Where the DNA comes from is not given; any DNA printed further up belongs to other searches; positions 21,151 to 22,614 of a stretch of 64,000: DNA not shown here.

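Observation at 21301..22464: RelA/SpoT synthetase domain with intact catalytic motifs and unexplained N- and C-terminal extensions (fused toxSAS/CapRel-like architecture?)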

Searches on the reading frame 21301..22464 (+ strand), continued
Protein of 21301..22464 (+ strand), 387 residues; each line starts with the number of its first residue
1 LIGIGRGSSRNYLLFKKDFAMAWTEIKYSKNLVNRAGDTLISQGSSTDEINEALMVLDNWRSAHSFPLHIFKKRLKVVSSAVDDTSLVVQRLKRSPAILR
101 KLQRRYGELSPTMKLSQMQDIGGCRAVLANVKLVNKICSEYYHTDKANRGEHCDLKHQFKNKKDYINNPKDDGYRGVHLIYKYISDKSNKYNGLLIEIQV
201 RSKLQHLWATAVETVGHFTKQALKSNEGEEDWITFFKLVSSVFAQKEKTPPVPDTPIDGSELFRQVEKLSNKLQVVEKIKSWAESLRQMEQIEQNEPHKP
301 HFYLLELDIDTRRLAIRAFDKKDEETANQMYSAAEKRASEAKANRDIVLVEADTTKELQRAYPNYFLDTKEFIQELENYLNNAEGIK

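Call 32: find_related_loci(query=A1, collection=genome_contigs, flank=8000)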
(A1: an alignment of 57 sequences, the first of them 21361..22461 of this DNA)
Query A1 (367 aa) in genome_contigs; peptide patterns used: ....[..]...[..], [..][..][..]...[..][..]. (x = any residue, [..] = any of these).
600 stretches matched a pattern (row limit reached: there are more); 577 encode a relative of the query (tblastn E <= 1e-3); the best 80 are kept; 80 distinct loci.
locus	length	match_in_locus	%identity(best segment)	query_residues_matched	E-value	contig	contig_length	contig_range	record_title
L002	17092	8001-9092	66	1-365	3e-159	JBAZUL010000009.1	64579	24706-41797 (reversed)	MAG: Patescibacteria group bacterium isolate SO_2017_GW1_227 NODE_2483_length_64579_cov_3.679420_OW334_2017, whole genom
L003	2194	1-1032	64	9-360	7e-169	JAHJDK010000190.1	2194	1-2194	MAG: Nanoarchaeota archaeon isolate Modern_marine.mb.57 Modern_marine.mb.57_k141_1872685, whole genome shotgun sequence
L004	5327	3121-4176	63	1-362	1e-142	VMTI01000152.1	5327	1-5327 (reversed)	MAG: bacterium isolate 01_128 k141_859147, whole genome shotgun sequence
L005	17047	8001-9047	54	1-360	3e-127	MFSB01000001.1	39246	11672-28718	MAG: Candidatus Moranbacteria bacterium RIFCSPLOWO2_12_FULL_48_12 rifcsplowo2_12_scaffold_10309, whole genome shotgun se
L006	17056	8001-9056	52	1-361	2e-124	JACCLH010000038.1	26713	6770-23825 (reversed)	MAG: Candidatus Micrarchaeota archaeon isolate Sv348 k141_1504597, whole genome shotgun sequence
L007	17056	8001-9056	52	1-361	3e-123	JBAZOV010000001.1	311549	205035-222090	MAG: Candidatus Methanoperedens sp. isolate SO_2017_SWC_14 scaffold_38_c1_LP-4_2017, whole genome shotgun sequence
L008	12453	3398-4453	53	1-361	2e-123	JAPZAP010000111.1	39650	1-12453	MAG: Candidatus Methanoperedens sp. isolate SR-VP_0-2cm_41_45 SR-VP_0-2_scaffold_141_6737744, whole genome shotgun seque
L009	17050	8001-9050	53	1-360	8e-123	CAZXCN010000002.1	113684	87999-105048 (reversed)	MAG TPA_asm: uncultured Candidatus Saccharibacteria bacterium isolate SRP285395_co1_239 genome assembly, contig: NODE_13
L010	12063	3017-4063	53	1-360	2e-122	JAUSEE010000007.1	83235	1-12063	MAG: Candidatus Buchananbacteria bacterium isolate E14_maxbin.167 E14_k141_724261, whole genome shotgun sequence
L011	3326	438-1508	54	1-364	1e-125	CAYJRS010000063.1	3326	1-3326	MAG TPA_asm: Candidatus Woesearchaeota archaeon isolate ERP125453_co1_447 genome assembly, contig: NODE_41601_length_332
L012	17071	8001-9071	54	1-363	4e-120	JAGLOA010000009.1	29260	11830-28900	MAG: Candidatus Pacearchaeota archaeon isolate RS_7_11 ROV157_7.bin.11.fa_9, whole genome shotgun sequence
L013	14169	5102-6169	52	1-363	2e-120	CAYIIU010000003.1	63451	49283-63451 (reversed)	MAG TPA_asm: uncultured archaeon isolate ERP119705_co23_96 genome assembly, contig: NODE_228_length_63451_cov_7.026547,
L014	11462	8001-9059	53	1-361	1e-119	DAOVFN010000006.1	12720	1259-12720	MAG TPA_asm: Candidatus Aenigmatarchaeota archaeon isolate CSMAG_1110 CSMAG_1110_k141_5947710_length_12720_cov_8.0000, w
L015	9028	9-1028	53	16-363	7e-119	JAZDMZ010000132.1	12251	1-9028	MAG: Candidatus Aenigmatarchaeota archaeon isolate MEGAHIT-group-0.686 k141_6354732, whole genome shotgun sequence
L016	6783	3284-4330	52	1-360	1e-118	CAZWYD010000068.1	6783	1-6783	MAG TPA_asm: uncultured Planctomycetia bacterium isolate SRP077602_co2_310 genome assembly, contig: NODE_16669_length_67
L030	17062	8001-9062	51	1-361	1e-115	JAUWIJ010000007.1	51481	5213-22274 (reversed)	MAG: archaeon isolate CSMAG_2291 CSMAG_2291_k127_4866639_length_51481_cov_54.7130, whole genome shotgun sequence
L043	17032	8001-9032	52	8-361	8e-113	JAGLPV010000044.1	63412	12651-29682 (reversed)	MAG: Candidatus Aenigmatarchaeota archaeon isolate RS_8_22 ROV157_8.bin.22.fa_44, whole genome shotgun sequence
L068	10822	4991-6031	48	1-360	1e-106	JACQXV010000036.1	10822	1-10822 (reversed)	MAG: Candidatus Woesearchaeota archaeon isolate NC_groundwater_1524_Pr4_B-0.1um_47_4 SR1-18-B1_scaffold_18048, whole gen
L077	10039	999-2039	47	1-360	4e-102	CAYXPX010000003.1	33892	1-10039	MAG TPA_asm: Candidatus Woesearchaeota archaeon isolate SRP269290_co2_81 genome assembly, contig: NODE_1097_length_33892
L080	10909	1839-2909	47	1-363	7e-100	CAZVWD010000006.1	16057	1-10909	MAG TPA_asm: uncultured archaeon isolate SRP178699_co2_403 genome assembly, contig: NODE_2915_length_16057_cov_4.634483,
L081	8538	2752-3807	47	1-356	1e-99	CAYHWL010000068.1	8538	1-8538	MAG TPA_asm: uncultured Methanosarcinales archaeon isolate ERP119705_co15_581 genome assembly, contig: NODE_10113_length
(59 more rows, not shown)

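Call 40: find_related_loci(query=A1, collection=viral_contigs, flank=6000)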
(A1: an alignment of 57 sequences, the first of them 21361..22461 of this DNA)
Query A1 (367 aa) in viral_contigs; peptide patterns used: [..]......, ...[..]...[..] (x = any residue, [..] = any of these).
210 stretches matched a pattern; 132 encode a relative of the query (tblastn E <= 1e-3); the best 80 are kept; 80 distinct loci.
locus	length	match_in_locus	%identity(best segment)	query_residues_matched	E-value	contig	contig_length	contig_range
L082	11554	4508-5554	50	1-357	2e-109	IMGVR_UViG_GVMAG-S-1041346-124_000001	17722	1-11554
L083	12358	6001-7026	42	3-362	6e-89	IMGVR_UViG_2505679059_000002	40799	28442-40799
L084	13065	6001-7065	41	1-362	2e-88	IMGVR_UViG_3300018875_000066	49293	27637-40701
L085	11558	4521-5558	41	1-361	1e-86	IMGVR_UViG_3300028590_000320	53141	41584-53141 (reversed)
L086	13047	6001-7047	40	1-363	4e-86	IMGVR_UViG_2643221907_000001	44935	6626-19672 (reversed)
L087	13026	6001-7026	42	1-356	6e-86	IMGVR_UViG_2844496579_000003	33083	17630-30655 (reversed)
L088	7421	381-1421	43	1-363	1e-84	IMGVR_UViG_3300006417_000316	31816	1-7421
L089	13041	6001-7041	39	1-362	3e-81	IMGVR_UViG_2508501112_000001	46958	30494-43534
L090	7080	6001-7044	40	1-367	2e-81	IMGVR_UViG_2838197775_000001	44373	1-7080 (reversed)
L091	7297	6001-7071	40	1-367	2e-80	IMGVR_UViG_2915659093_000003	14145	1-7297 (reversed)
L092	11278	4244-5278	40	1-362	1e-80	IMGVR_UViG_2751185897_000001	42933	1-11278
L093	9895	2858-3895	41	1-361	1e-86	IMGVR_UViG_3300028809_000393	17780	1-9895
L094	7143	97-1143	40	1-361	1e-79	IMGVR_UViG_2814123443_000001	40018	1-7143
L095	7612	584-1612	39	1-360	1e-78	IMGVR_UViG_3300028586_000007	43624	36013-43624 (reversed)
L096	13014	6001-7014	39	1-356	1e-78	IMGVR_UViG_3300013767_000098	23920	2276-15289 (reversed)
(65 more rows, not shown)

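Call 42: search_protein_families(library=phrogs, proteins=[window:21361-22461:+], max_evalue=0.001)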
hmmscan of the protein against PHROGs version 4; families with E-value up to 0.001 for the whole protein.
window:21361-22461:+ (367 aa): 2 families
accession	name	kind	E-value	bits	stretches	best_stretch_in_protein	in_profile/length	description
phrog_4773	-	unknown function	8.5e-98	328.7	1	5-360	8-349/353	-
phrog_9640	-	unknown function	1.9e-05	25.1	1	70-197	45-169/365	-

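Call 55: search_protein_representatives(protein=window:21361-22461:+)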
Query: 367 residues. Proteins with E-value up to 0.001 (for the whole library): 4581; up to 1e-10: 2867; up to 1e-30: 1407. The best 150 are listed.
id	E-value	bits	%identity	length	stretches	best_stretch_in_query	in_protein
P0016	1.8e-150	517.1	66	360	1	1-363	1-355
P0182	7.9e-99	347.3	51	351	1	1-362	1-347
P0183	3.9e-86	305.6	44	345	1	1-356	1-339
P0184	5.4e-84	298.5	45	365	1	1-358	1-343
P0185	2.1e-81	290.0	54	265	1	6-273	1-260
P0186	2.6e-81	289.7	45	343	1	1-360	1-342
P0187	5.6e-81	288.6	47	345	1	1-360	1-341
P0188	6.0e-81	288.5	44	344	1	1-357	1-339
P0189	2.3e-80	286.6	42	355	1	6-361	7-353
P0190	3.6e-79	282.7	45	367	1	1-364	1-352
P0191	4.1e-78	279.2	44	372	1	1-361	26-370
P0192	5.0e-78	278.9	46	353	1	3-358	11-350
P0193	1.0e-77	277.9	42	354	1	1-361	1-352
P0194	1.9e-77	277.0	46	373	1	1-358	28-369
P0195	2.3e-77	276.7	44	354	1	3-361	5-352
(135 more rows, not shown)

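Call 56: search_protein_families(library=pfam, proteins=[L077:3148-3507:-, L077:2661-3077:-, L081:851-1717:-, L030:6875-7162:+, L013:8364-9353:+, L068:4004-4789:-, L043:9540-10481:-, L080:5103-5939:-], max_evalue=0.00001)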
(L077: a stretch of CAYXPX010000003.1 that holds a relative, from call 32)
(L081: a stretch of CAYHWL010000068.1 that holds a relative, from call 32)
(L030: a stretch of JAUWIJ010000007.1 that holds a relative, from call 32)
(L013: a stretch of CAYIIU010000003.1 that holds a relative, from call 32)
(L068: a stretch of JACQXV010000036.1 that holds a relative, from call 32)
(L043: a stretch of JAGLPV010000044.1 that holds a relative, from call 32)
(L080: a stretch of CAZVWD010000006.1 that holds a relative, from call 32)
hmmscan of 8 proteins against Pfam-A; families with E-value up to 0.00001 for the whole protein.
L077:3148-3507:- (120 aa): 2 families
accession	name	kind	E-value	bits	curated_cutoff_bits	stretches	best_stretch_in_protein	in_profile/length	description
PF17135.9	Ribosomal_L18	-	8.2e-09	35.6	28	1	8-118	21-138/188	Ribosomal protein 60S L18 and 50S L18e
PF00828.25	Ribosomal_L27A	-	2e-07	31.8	21.5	1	47-98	21-68/72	Ribosomal proteins 50S-L15, 50S-L18e, 60S-L27A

L077:2661-3077:- (139 aa): 1 family
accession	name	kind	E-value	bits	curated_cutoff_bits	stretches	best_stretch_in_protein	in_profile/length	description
PF00572.24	Ribosomal_L13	-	4.9e-15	56.1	23.8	1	2-100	5-117/119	Ribosomal protein L13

L081:851-1717:- (289 aa): 2 families
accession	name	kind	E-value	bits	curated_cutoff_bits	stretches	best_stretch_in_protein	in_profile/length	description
PF00466.25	Ribosomal_L10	-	2.3e-19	69.8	22.8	1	10-107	4-98/100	Ribosomal protein L10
PF17777.6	RL10P_insert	-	3.5e-16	59.3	29.1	1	113-182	1-70/71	Insertion domain in 60S ribosomal protein L10P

L030:6875-7162:+ (96 aa): 1 family
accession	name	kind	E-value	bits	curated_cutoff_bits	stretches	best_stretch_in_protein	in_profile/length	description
PF00428.24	Ribosomal_60s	-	3.2e-12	47.3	28.1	1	17-95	2-88/88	60s Acidic ribosomal protein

L013:8364-9353:+ (330 aa): 1 family
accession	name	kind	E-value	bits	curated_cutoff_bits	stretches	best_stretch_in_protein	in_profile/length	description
PF02661.23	Fic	-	1.1e-19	71.5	24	1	164-261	2-93/93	Fic/DOC family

L068:4004-4789:- (262 aa): 2 families
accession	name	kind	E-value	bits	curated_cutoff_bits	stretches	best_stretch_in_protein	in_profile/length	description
PF13610.12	DDE_Tnp_IS240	-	2.3e-11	44.4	27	1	181-256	2-76/139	DDE domain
PF03050.20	DDE_Tnp_IS66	-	8.2e-07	29.1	23.1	1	124-254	10-142/284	Transposase IS66 family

L043:9540-10481:- (314 aa): 1 family
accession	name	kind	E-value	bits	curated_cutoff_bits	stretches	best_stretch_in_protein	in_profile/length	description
PF00145.23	DNA_methylase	-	4.9e-99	332.2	22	1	1-309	1-324/324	C-5 cytosine-specific DNA methylase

L080:5103-5939:- (279 aa): 1 family
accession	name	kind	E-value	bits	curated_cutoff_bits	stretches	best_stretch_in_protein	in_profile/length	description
PF04383.19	KilA-N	-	2.5e-23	82.4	23.8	1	8-139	2-106/107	KilA-N domain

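Call 60: fold_search(model_id=the predicted structure, library=viral)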
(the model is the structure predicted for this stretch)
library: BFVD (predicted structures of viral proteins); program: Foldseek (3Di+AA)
matches with E <= 10: 419; with E <= 0.001: 5
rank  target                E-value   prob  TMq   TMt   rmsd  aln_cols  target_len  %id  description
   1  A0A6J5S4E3            7.1e-09  1.00  0.32  0.27   8.1       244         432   18  RelA/SpoT [uncultured Caudovirales phage]
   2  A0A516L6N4            7.1e-07  1.00  0.31  0.12  23.7       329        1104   16  (no name in the UniProt tables at hand)
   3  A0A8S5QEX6            8.4e-07  1.00  0.31  0.63   2.5       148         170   34  RelA/SpoT domain-containing protein [Siphoviridae sp. ctr2f5]
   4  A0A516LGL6            9.4e-07  1.00  0.37  0.11   5.5       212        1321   19  (no name in the UniProt tables at hand)
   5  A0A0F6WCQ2            6.4e-06  1.00  0.38  0.53   4.7       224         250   16  RelA/SpoT family protein [Sinorhizobium phage phiN3]
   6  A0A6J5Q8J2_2          1.2e-03  0.99  0.29  0.12  17.1       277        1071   14  RelA/SpoT [uncultured Caudovirales phage]
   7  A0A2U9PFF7            9.5e-02  0.09  0.12  0.17  25.1       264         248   11  Uncharacterized protein [Erwinia phage vB_EamM-Bue1]
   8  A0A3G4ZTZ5            1.1e-01  0.12  0.18  0.15  19.3       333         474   11  Uncharacterized protein [Edafosvirus sp.]
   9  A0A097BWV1            1.8e-01  0.06  0.13  0.17  23.3       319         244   11  Nucleotidyltransferase [Shigella phage pSs-1]
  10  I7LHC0                1.9e-01  0.96  0.13  0.63   5.0        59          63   20  Uncharacterized protein [Yersinia phage phi80-18]
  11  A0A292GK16            1.9e-01  0.08  0.12  0.14  14.5       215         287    7  (no name in the UniProt tables at hand)
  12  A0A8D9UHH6            1.9e-01  0.06  0.10  0.13  17.1       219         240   12  Intron associated endonuclease [Bacteriophage sp.]
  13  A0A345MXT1            1.9e-01  0.05  0.10  0.08  17.7       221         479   10  (no name in the UniProt tables at hand)
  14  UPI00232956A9         2.2e-01  0.15  0.11  0.25  25.6       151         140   16  (no name look-up for this kind of identifier)
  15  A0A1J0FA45            2.3e-01  0.12  0.11  0.21  19.5       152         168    9  (no name in the UniProt tables at hand)
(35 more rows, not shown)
